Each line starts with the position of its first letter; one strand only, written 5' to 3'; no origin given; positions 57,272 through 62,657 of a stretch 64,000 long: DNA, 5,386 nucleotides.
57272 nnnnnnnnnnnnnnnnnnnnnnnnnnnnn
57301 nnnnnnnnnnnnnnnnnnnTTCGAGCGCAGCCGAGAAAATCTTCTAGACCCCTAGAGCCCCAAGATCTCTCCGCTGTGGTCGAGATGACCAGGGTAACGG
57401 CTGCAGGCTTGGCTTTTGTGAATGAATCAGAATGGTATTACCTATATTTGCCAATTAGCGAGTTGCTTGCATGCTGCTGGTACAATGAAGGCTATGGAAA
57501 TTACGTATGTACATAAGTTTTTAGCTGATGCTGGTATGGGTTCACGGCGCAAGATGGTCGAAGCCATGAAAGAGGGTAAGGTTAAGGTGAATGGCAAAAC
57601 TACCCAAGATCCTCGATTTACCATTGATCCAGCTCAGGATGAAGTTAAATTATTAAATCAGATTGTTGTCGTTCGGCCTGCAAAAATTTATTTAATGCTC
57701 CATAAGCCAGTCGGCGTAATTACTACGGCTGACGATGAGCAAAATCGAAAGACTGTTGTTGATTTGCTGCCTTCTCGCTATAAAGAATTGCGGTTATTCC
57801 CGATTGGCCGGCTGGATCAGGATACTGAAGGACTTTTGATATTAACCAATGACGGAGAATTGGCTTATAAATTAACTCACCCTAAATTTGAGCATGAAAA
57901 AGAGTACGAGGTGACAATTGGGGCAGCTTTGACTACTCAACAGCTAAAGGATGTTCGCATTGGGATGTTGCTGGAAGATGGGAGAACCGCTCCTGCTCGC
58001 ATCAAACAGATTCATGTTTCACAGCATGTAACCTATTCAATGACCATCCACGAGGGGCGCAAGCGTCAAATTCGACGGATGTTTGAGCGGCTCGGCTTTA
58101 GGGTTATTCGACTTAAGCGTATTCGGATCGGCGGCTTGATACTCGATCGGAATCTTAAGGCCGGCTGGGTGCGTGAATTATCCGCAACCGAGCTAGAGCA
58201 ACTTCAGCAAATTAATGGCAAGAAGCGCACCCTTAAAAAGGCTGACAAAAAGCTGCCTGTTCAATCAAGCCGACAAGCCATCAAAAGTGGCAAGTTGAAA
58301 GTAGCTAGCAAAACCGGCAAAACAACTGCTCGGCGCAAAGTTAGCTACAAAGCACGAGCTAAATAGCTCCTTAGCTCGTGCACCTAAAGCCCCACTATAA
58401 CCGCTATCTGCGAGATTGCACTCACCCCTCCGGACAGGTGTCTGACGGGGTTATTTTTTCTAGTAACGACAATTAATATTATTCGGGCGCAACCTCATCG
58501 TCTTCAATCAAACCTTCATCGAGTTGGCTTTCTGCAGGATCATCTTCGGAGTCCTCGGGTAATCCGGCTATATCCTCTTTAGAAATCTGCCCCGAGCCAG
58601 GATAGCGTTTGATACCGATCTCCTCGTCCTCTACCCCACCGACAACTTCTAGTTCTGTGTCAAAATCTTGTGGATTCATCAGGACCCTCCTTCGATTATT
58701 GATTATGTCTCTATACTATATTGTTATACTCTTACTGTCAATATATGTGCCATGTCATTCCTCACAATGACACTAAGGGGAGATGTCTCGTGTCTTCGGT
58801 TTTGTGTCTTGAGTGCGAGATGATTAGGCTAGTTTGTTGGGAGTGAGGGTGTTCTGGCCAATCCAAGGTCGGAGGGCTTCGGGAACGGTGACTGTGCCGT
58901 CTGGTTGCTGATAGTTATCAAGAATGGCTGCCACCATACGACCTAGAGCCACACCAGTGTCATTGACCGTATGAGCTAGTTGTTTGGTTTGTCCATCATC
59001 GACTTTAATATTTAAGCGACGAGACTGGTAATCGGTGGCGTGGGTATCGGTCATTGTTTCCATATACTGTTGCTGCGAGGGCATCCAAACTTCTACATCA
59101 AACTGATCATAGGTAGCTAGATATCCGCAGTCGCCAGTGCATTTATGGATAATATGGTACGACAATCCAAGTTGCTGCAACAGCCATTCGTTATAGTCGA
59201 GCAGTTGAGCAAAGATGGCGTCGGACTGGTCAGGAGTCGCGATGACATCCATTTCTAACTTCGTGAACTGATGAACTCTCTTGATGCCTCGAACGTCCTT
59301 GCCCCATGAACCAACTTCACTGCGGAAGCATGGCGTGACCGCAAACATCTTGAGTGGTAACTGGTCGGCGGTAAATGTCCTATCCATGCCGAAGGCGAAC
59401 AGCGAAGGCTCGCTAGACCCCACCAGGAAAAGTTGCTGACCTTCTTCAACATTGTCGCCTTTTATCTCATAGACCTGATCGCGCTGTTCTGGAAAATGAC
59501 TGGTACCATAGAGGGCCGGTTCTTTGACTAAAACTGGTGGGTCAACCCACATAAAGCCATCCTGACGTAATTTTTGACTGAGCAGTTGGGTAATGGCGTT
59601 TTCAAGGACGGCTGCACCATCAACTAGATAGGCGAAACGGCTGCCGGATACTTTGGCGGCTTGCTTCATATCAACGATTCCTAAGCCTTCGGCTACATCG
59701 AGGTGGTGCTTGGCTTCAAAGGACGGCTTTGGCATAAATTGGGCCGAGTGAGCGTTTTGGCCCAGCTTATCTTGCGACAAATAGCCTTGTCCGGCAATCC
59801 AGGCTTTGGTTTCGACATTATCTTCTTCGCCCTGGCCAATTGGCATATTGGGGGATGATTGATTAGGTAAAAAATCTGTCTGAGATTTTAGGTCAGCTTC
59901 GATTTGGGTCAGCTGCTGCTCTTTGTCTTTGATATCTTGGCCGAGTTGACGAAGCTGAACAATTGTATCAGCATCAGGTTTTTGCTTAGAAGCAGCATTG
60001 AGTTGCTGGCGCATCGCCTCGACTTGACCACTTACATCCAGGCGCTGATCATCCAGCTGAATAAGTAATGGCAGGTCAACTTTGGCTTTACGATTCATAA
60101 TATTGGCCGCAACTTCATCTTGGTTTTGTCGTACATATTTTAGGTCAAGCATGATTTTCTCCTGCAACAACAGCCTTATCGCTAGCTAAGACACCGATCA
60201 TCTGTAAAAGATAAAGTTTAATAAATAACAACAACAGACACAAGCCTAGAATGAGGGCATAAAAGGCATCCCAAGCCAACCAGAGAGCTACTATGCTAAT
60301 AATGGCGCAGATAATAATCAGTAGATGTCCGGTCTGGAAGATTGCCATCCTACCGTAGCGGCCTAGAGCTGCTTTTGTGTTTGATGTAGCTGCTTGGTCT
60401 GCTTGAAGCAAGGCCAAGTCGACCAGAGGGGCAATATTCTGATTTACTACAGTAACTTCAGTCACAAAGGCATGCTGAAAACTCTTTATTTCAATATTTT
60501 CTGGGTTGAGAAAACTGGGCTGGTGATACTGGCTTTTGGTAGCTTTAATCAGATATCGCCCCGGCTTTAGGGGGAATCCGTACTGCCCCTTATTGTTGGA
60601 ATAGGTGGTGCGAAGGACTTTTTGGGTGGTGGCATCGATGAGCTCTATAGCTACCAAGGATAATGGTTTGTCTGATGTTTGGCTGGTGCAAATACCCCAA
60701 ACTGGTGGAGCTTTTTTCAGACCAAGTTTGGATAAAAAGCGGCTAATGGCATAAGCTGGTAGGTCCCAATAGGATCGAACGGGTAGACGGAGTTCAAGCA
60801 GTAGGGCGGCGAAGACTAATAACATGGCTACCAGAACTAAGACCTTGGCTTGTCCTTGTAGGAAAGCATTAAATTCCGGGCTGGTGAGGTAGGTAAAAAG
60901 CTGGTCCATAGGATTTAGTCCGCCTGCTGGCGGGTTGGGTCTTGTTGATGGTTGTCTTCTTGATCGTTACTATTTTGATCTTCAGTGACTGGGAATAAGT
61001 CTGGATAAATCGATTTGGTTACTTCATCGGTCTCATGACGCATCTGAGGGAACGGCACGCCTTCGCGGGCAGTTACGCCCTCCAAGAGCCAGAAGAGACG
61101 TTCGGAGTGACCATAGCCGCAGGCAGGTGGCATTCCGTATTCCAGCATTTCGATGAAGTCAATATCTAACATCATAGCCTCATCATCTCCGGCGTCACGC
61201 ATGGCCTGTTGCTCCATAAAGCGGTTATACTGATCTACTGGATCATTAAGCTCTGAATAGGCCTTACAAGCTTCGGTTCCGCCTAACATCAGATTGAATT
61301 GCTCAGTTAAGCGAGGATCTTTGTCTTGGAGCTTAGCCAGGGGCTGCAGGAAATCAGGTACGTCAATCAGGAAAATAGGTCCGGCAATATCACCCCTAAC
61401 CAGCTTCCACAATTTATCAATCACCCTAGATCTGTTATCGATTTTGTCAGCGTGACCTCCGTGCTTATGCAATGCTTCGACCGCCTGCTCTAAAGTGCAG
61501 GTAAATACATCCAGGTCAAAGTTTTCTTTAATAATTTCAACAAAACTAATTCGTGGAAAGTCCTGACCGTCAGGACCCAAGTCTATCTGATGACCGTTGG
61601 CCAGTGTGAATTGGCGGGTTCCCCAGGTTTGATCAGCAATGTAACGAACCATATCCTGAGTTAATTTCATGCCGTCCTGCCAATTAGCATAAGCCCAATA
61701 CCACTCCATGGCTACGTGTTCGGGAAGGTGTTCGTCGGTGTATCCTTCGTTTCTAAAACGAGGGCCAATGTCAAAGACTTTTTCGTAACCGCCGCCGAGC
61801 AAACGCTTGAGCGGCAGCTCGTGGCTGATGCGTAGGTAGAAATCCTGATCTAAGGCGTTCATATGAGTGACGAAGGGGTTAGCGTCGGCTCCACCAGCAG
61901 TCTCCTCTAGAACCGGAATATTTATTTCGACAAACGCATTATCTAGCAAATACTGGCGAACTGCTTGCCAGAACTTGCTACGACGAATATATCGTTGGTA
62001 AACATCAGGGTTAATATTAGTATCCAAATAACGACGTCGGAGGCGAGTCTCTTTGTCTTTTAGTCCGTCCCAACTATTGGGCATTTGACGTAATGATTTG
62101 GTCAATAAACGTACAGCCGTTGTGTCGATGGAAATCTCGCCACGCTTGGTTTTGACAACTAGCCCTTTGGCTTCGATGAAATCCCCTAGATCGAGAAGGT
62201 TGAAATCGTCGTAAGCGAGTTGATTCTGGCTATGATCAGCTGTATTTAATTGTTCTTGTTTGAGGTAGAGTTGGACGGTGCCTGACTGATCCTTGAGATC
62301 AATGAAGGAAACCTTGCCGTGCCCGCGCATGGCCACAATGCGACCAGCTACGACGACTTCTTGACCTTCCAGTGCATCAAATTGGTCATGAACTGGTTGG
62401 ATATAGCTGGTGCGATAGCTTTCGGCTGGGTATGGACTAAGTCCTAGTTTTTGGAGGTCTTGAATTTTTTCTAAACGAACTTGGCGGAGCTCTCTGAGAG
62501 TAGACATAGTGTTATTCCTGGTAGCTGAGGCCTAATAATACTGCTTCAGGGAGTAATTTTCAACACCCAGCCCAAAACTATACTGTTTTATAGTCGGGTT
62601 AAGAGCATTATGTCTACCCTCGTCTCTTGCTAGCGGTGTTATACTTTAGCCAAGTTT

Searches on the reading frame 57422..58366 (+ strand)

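Call 35: search_protein_families(library=pfam, proteins=[window:57422-58366:+], max_evalue=0.1)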
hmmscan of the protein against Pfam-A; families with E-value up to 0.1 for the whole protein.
window:57422-58366:+ (314 aa): 3 families
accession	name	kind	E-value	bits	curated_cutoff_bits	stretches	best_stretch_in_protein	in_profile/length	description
PF00849.27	PseudoU_synth_2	-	4.8e-24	85.7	26.8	1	90-222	2-151/152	RNA pseudouridylate synthase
PF01479.30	S4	-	2.9e-09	36.9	22.8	1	31-70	4-44/48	S4 domain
PF22421.1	SYY_C-terminal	-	0.0083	16.4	27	1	30-86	21-75/83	Tyrosine--tRNA ligase SYY-like C-terminal domain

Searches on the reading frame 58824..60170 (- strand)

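Call 35: search_protein_families(library=pfam, proteins=[window:58824-60170:-], max_evalue=0.1)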
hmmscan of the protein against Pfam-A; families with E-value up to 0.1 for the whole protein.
window:58824-60170:- (448 aa): 2 families
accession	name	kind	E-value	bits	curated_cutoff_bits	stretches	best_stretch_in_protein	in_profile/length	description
PF00587.30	tRNA-synt_2b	-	1.7e-28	100.3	29.3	1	242-420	6-179/179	tRNA synthetase class II core domain (G, H, P, S and T)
PF02403.27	Seryl_tRNA_N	-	1.7e-12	47.9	28.2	1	7-103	1-106/108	Seryl-tRNA synthetase N-terminal domain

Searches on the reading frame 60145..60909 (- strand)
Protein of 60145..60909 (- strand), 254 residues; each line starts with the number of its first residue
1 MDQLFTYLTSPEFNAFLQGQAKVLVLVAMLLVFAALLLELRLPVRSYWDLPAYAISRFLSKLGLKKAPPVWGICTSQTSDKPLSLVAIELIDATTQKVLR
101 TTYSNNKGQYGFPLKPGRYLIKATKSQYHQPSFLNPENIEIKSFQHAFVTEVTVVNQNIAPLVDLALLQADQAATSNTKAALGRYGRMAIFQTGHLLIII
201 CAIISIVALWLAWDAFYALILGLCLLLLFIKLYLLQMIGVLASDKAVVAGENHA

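Call 35: search_protein_families(library=pfam, proteins=[window:60145-60909:-], max_evalue=0.1)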
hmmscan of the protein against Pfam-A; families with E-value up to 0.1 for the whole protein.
window:60145-60909:- (254 aa): 3 families
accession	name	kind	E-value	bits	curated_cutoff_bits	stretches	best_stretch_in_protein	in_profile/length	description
PF13620.12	CarboxypepD_reg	-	2.9e-07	31.2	32.3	1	71-133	3-64/82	Carboxypeptidase regulatory-like domain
PF17210.9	SdrD_B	-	0.00035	21.2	29.7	1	79-129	20-70/112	SdrD B-like domain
PF17802.7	SpaA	-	0.014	15.9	23.1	1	76-129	9-64/91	Prealbumin-like fold domain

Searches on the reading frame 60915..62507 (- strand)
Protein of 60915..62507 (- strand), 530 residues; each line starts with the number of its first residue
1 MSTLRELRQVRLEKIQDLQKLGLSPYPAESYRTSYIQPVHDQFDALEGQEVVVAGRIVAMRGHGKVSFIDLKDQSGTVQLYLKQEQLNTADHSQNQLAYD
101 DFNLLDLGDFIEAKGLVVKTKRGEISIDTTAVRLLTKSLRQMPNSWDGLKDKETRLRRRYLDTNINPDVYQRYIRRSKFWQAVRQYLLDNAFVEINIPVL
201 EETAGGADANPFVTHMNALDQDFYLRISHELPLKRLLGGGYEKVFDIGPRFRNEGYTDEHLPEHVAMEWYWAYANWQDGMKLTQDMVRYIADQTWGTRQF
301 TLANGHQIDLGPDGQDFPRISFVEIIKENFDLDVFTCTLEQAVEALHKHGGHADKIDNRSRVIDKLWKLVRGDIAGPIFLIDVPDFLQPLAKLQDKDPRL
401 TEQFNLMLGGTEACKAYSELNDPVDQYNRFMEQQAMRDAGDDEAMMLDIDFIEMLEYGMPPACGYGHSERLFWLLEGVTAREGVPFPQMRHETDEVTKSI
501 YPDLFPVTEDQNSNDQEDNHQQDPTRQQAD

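Call 35: search_protein_families(library=pfam, proteins=[window:60915-62507:-], max_evalue=0.1)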
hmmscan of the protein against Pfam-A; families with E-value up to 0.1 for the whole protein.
window:60915-62507:- (530 aa): 2 families
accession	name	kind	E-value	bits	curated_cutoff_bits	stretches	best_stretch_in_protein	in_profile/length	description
PF00152.25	tRNA-synt_2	-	4.7e-60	203.7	25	1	151-489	1-307/308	tRNA synthetases class II (D, K and N)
PF01336.31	tRNA_anti-codon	-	2e-14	53.7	27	1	51-134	1-74/75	OB-fold nucleic acid binding domain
